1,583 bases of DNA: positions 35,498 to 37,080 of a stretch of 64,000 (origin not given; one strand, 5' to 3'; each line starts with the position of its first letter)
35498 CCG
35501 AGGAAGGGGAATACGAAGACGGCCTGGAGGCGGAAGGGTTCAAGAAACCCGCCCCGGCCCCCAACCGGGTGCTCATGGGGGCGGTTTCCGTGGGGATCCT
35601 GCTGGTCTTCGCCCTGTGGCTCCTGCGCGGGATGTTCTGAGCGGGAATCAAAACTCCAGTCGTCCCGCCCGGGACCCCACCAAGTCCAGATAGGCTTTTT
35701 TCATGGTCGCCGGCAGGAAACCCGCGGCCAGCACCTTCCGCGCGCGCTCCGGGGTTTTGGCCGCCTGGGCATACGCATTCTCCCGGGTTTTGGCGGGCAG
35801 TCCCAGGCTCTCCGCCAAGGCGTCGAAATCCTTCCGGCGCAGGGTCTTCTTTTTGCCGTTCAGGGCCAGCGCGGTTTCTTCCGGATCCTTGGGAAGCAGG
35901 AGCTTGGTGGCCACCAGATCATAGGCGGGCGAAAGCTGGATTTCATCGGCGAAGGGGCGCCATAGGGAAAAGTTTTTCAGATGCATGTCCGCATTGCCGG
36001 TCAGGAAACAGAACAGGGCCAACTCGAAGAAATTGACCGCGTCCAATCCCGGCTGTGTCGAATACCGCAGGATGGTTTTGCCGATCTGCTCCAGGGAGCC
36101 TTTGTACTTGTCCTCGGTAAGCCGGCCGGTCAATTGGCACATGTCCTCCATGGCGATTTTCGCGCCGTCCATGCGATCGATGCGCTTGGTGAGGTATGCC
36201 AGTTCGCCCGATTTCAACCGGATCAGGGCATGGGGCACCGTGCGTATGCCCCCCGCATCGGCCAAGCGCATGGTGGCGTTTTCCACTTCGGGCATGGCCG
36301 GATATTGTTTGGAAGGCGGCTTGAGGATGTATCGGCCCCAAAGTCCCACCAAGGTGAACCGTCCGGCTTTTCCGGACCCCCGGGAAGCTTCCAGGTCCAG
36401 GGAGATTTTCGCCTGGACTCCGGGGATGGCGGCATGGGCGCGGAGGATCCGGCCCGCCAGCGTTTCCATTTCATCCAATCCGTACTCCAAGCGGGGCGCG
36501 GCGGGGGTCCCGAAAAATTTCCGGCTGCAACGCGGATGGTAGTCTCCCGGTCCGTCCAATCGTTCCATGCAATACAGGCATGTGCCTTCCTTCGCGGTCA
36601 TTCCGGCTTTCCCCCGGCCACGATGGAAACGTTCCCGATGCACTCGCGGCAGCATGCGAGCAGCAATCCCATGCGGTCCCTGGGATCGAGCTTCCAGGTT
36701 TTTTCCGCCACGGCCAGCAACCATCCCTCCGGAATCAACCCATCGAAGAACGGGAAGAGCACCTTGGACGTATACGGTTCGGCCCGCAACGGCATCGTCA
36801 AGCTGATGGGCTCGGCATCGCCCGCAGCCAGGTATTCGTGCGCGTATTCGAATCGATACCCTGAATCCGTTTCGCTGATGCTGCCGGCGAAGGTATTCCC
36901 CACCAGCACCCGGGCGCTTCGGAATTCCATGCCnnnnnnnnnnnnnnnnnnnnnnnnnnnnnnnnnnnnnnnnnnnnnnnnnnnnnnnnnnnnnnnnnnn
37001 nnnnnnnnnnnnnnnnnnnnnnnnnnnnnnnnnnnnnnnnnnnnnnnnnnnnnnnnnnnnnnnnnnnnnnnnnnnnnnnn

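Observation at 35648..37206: Tripartite hipB-hipS-hipT toxin-antitoxin locus with HipA split into two genes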

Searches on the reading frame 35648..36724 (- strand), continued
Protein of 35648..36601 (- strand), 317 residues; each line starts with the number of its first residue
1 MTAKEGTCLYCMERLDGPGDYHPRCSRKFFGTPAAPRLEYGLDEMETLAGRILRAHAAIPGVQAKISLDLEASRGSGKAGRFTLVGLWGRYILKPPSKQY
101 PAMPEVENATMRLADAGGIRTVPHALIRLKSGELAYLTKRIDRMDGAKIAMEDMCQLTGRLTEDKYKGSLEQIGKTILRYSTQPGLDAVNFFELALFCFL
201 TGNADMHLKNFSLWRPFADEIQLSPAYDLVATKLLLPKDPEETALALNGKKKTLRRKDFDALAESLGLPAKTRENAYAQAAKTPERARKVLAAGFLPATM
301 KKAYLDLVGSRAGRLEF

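Call 45: get_annotated_region(hit=H1, flank=3000)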
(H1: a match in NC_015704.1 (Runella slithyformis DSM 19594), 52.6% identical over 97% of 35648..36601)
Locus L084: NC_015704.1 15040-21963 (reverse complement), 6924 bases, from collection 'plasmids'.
description: Runella slithyformis DSM 19594 plasmid pRUNSL02, complete sequence
organism: Runella slithyformis DSM 19594 (NCBI taxid 761193)
taxonomy: Bacteria; Bacteroidota; Cytophagia; Cytophagales; Spirosomataceae; Runella; Runella slithyformis; Runella slithyformis DSM 19594
host: -; source: fresh water lake; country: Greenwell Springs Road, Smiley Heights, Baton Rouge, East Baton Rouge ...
typing (MOB-suite, as given by PLSDB): conjugative; replicon rep_cluster_597; relaxase MOBP; mating-pair formation MPF_T
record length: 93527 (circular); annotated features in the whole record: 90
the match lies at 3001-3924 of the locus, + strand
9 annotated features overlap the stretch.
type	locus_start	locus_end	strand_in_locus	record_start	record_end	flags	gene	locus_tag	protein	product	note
CDS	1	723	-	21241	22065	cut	-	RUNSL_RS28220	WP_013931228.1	ParA family protein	-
CDS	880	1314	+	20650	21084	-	-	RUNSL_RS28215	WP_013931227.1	hypothetical protein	-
CDS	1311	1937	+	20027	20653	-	-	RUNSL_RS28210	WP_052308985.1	relaxase/mobilization nuclease domain-containing protein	-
CDS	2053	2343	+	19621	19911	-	-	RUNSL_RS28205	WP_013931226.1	hypothetical protein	-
CDS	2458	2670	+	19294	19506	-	-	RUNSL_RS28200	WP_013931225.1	helix-turn-helix transcriptional regulator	-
CDS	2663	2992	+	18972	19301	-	-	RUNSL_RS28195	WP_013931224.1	HipA N-terminal domain-containing protein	-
CDS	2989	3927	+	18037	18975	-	-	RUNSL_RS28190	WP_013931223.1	HipA domain-containing protein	-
CDS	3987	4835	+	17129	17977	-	-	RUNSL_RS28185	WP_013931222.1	radical SAM protein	-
CDS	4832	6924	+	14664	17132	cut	-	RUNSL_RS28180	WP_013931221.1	UvrD-helicase domain-containing protein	-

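Call 57: search_protein_families(library=padloc, proteins=[window:35648-36601:-], max_evalue=0.001)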
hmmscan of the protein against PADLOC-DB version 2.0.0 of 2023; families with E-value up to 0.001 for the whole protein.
window:35648-36601:- (317 aa): 2 families
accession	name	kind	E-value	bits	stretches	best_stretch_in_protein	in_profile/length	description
PDLC04339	PDC-M03A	-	4.6e-05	20.9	1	165-228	118-173/293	-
PDLC04340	PDC-M03A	-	0.00014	19.4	1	189-229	128-167/280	-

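Call 58: search_protein_representatives(protein=window:35648-36601:-)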
Query: 317 residues. Proteins with E-value up to 0.001 (for the whole library): 5276; up to 1e-10: 1919; up to 1e-30: 344. The best 150 are listed.
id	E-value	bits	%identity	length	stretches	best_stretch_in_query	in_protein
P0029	3.2e-130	450.2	63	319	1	2-315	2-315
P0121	8.2e-93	327.3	49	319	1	7-312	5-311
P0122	1.1e-92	326.9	52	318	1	7-316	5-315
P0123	6.9e-92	324.3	54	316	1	7-315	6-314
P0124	2.2e-91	322.6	51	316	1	2-311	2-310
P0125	8.8e-90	317.4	50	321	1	6-315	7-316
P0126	6.7e-86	304.6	52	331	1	8-316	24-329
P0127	1.8e-85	303.2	49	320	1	3-311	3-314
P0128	1.2e-84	300.5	46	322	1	7-314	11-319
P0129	6.2e-84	298.1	48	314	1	8-315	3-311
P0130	2.9e-82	292.7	50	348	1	7-315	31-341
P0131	1.6e-81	290.2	47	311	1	6-315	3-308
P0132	4.8e-81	288.7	53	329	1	4-315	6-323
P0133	2.5e-80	286.3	51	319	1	7-316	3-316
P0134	3.0e-80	286.1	47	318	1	7-315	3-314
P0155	1.1e-71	258.0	44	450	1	6-315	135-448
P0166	1.8e-67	244.1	46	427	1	8-315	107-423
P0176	1.8e-65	237.5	44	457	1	7-316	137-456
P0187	3.6e-64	233.2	43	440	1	5-311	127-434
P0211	1.1e-56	208.6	39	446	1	6-315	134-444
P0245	2.6e-50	187.7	37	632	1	1-312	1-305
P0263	2.0e-47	178.3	40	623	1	7-299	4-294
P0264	6.9e-47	176.5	37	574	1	27-315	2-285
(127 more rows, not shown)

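Call 60: search_protein_families(library=pfam, proteins=[P0155, P0166, P0176, P0187, P0211, P0245, P0263, P0264], max_evalue=0.001)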
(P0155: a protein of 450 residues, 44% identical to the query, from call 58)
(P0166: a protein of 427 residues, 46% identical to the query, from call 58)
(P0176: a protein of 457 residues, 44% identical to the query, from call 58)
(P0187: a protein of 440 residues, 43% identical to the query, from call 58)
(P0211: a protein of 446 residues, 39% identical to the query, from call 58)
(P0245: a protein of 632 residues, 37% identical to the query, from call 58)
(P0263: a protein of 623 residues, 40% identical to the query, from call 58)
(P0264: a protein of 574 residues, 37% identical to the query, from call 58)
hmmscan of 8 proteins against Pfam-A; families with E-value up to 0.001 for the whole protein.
P0155 (450 aa): 2 families
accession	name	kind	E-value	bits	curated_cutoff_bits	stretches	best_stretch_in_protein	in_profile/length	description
PF07804.18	HipA_C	-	2.4e-47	161.8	30.5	1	188-419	2-211/213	HipA-like C-terminal domain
PF13657.11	Couple_hipA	-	6e-23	81.7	22.5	1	9-103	2-98/99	HipA N-terminal domain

P0166 (427 aa): 2 families
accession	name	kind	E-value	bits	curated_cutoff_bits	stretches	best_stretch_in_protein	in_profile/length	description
PF07804.18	HipA_C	-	3e-46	158.2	30.5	1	162-388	4-205/213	HipA-like C-terminal domain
PF13657.11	Couple_hipA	-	5.2e-12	46.6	22.5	1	14-84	3-73/99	HipA N-terminal domain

P0176 (457 aa): 2 families
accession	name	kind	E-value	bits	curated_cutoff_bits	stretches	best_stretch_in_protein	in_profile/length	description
PF07804.18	HipA_C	-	2.2e-45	155.4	30.5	1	193-424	3-210/213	HipA-like C-terminal domain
PF13657.11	Couple_hipA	-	3.5e-26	92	22.5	1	6-103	2-98/99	HipA N-terminal domain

P0187 (440 aa): 2 families
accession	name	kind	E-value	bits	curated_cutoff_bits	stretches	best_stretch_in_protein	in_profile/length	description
PF07804.18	HipA_C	-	6.1e-42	144.1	30.5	1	182-405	3-207/213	HipA-like C-terminal domain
PF13657.11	Couple_hipA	-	1.1e-25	90.4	22.5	1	9-104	2-98/99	HipA N-terminal domain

P0211 (446 aa): 2 families
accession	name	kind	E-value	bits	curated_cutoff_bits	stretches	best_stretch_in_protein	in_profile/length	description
PF07804.18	HipA_C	-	1.5e-44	152.7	30.5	1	187-413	1-209/213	HipA-like C-terminal domain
PF13657.11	Couple_hipA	-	1.7e-24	86.6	22.5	1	5-103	2-98/99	HipA N-terminal domain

P0245 (632 aa): 1 family
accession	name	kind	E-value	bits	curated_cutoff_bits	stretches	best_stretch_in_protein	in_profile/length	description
PF07804.18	HipA_C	-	2.2e-49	168.4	30.5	1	59-267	2-199/213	HipA-like C-terminal domain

P0263 (623 aa): 1 family
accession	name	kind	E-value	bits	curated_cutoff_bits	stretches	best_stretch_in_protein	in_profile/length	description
PF07804.18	HipA_C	-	1.1e-47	162.9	30.5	1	55-278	2-209/213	HipA-like C-terminal domain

P0264 (574 aa): 1 family
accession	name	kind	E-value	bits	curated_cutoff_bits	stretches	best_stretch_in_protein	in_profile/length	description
PF07804.18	HipA_C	-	4.6e-51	173.9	30.5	1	31-253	1-208/213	HipA-like C-terminal domain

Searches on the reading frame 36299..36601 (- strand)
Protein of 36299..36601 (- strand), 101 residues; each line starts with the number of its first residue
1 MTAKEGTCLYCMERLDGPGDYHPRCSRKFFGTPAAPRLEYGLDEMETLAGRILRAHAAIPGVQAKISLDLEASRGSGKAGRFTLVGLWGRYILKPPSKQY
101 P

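Call 21: search_solved_structures(query=window:36299-36601:-, max_evalue=10, show_alignments=5)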
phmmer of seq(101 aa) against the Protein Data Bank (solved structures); distinct sequences matched with E-value up to 10: 6.
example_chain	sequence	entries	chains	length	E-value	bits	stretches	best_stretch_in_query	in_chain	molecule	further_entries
8ezr_B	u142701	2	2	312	0.14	15.9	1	56-101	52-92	HipT(Lp)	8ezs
7vkb_A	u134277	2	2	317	0.14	15.9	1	56-101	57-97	HipA_C domain-containing protein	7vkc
7wcf_A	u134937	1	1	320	0.14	15.9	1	56-101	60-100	HipA_C domain-containing protein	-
1tle_A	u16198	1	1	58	0.16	15.7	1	5-37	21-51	LAMININ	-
1klo_A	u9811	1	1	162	1.5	12.6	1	6-37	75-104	LAMININ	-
1npe_B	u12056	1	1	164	1.5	12.5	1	6-37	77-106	Laminin gamma-1 chain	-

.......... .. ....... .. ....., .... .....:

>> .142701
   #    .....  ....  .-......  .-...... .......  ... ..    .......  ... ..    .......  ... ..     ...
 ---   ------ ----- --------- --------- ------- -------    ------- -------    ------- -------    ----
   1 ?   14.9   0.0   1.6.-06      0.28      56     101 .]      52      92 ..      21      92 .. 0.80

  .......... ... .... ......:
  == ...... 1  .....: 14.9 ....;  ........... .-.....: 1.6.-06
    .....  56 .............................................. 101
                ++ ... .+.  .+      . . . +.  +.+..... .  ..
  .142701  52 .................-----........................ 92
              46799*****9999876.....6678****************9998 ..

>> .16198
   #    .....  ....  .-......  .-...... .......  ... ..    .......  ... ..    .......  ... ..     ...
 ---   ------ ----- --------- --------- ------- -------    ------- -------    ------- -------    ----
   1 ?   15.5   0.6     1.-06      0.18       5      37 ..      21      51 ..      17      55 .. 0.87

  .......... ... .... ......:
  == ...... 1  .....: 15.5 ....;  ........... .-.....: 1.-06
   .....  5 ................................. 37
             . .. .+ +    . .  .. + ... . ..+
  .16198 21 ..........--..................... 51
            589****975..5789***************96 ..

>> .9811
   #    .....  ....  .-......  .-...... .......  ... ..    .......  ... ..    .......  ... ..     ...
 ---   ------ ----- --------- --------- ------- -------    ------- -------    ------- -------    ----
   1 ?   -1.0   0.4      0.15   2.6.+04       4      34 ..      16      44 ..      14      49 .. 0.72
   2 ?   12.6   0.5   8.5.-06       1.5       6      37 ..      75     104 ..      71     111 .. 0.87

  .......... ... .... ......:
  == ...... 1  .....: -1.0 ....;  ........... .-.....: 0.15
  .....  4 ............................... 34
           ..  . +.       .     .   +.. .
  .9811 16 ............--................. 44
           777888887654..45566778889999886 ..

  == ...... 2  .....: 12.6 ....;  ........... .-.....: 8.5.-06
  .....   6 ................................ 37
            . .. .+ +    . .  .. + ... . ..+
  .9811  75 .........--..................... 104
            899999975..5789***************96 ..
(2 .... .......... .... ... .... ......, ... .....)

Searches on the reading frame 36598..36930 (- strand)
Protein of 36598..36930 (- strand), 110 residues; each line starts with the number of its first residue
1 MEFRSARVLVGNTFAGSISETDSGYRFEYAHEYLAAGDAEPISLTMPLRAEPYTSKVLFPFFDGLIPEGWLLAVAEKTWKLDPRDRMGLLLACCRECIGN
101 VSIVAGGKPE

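Call 3: search_protein_families(library=pfam, proteins=[window:36598-36930:-], max_evalue=0.01)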
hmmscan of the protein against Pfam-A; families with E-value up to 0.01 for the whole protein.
window:36598-36930:- (110 aa): 1 family
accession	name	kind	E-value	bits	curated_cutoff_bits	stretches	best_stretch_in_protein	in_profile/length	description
PF13657.11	Couple_hipA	-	5.8e-27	94.5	22.5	1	7-103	2-98/99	HipA N-terminal domain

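Call 4: search_protein_families(library=ncbifam, proteins=[window:36598-36930:-], max_evalue=0.01)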
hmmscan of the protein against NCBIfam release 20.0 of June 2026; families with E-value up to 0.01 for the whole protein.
window:36598-36930:- (110 aa): 1 family
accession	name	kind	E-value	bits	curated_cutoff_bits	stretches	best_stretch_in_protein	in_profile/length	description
TIGR03071.1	couple_hipA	domain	3.6e-29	100.8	27.8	1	6-104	2-101/101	HipA N-terminal domain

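Call 6: search_solved_structures(query=window:36598-36930:-, max_evalue=1, show_alignments=3)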
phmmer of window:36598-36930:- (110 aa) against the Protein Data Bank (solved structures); distinct sequences matched with E-value up to 1: 13.
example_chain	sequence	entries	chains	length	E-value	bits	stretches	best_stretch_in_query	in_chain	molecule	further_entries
7ab3_B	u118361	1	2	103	5.8e-14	55.2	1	4-104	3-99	Couple_hipA domain-containing protein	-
7vkb_B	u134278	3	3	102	6e-14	55.2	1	4-103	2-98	HipA (Persistence to inhibition of murein or DNA biosynthesis) | HipS(Lp)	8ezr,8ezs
7ab4_B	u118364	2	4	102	6.7e-14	55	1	4-104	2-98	Couple_hipA domain-containing protein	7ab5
7czo_A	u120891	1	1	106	1.2e-11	47.8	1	4-103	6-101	Uncharacterized protein HI_0666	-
5k98_A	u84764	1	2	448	2.6e-08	37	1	12-104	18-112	Serine/threonine-protein kinase HipA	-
3tpd_A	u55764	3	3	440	2.7e-08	37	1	12-104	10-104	Serine/threonine-protein kinase HipA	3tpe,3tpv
3fbr_A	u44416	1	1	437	2.7e-08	37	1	12-104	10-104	Serine/threonine-protein kinase toxin HipA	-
3dnt_A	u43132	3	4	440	2.7e-08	36.9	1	12-104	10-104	Protein hipA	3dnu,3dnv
4yg7_D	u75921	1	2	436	2.7e-08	36.9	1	12-104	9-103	Serine/threonine-protein kinase HipA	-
3tpb_A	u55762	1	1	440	2.7e-08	36.9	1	12-104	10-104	Serine/threonine-protein kinase HipA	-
3hzi_A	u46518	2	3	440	2.7e-08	36.9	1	12-104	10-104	Protein hipA | Serine/threonine-protein kinase HipA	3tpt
2wiu_A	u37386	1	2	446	2.7e-08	36.9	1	12-104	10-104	PROTEIN HIPA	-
7tm8_A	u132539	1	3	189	0.37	13.9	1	55-105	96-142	Bifunctional adenosylcobalamin biosynthesis protein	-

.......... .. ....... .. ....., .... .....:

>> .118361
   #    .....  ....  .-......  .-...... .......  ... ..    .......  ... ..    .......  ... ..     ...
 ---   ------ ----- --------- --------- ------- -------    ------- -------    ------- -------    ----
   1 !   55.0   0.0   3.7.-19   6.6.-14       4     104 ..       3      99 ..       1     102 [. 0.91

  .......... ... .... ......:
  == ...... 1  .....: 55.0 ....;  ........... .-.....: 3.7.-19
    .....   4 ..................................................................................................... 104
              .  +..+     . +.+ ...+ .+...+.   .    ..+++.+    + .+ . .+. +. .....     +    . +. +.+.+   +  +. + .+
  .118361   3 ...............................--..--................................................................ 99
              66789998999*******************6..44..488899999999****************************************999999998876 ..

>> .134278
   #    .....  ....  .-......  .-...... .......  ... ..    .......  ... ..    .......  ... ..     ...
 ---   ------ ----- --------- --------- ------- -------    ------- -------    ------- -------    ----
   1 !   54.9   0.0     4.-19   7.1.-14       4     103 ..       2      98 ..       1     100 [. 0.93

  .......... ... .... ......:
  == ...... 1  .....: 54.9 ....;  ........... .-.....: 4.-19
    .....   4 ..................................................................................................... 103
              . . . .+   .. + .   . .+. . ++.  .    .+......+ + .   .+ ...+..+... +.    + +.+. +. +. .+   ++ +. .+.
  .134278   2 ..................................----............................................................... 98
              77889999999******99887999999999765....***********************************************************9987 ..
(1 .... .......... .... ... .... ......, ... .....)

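Call 57: search_protein_families(library=padloc, proteins=[window:36598-36930:-], max_evalue=0.001)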
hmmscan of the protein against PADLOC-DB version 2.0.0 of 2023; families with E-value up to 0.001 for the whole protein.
window:36598-36930:- (110 aa): 1 family
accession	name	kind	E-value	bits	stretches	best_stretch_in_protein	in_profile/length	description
PDLC04347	PDC-M03B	-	2.1e-05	22.3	1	16-63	23-69/245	-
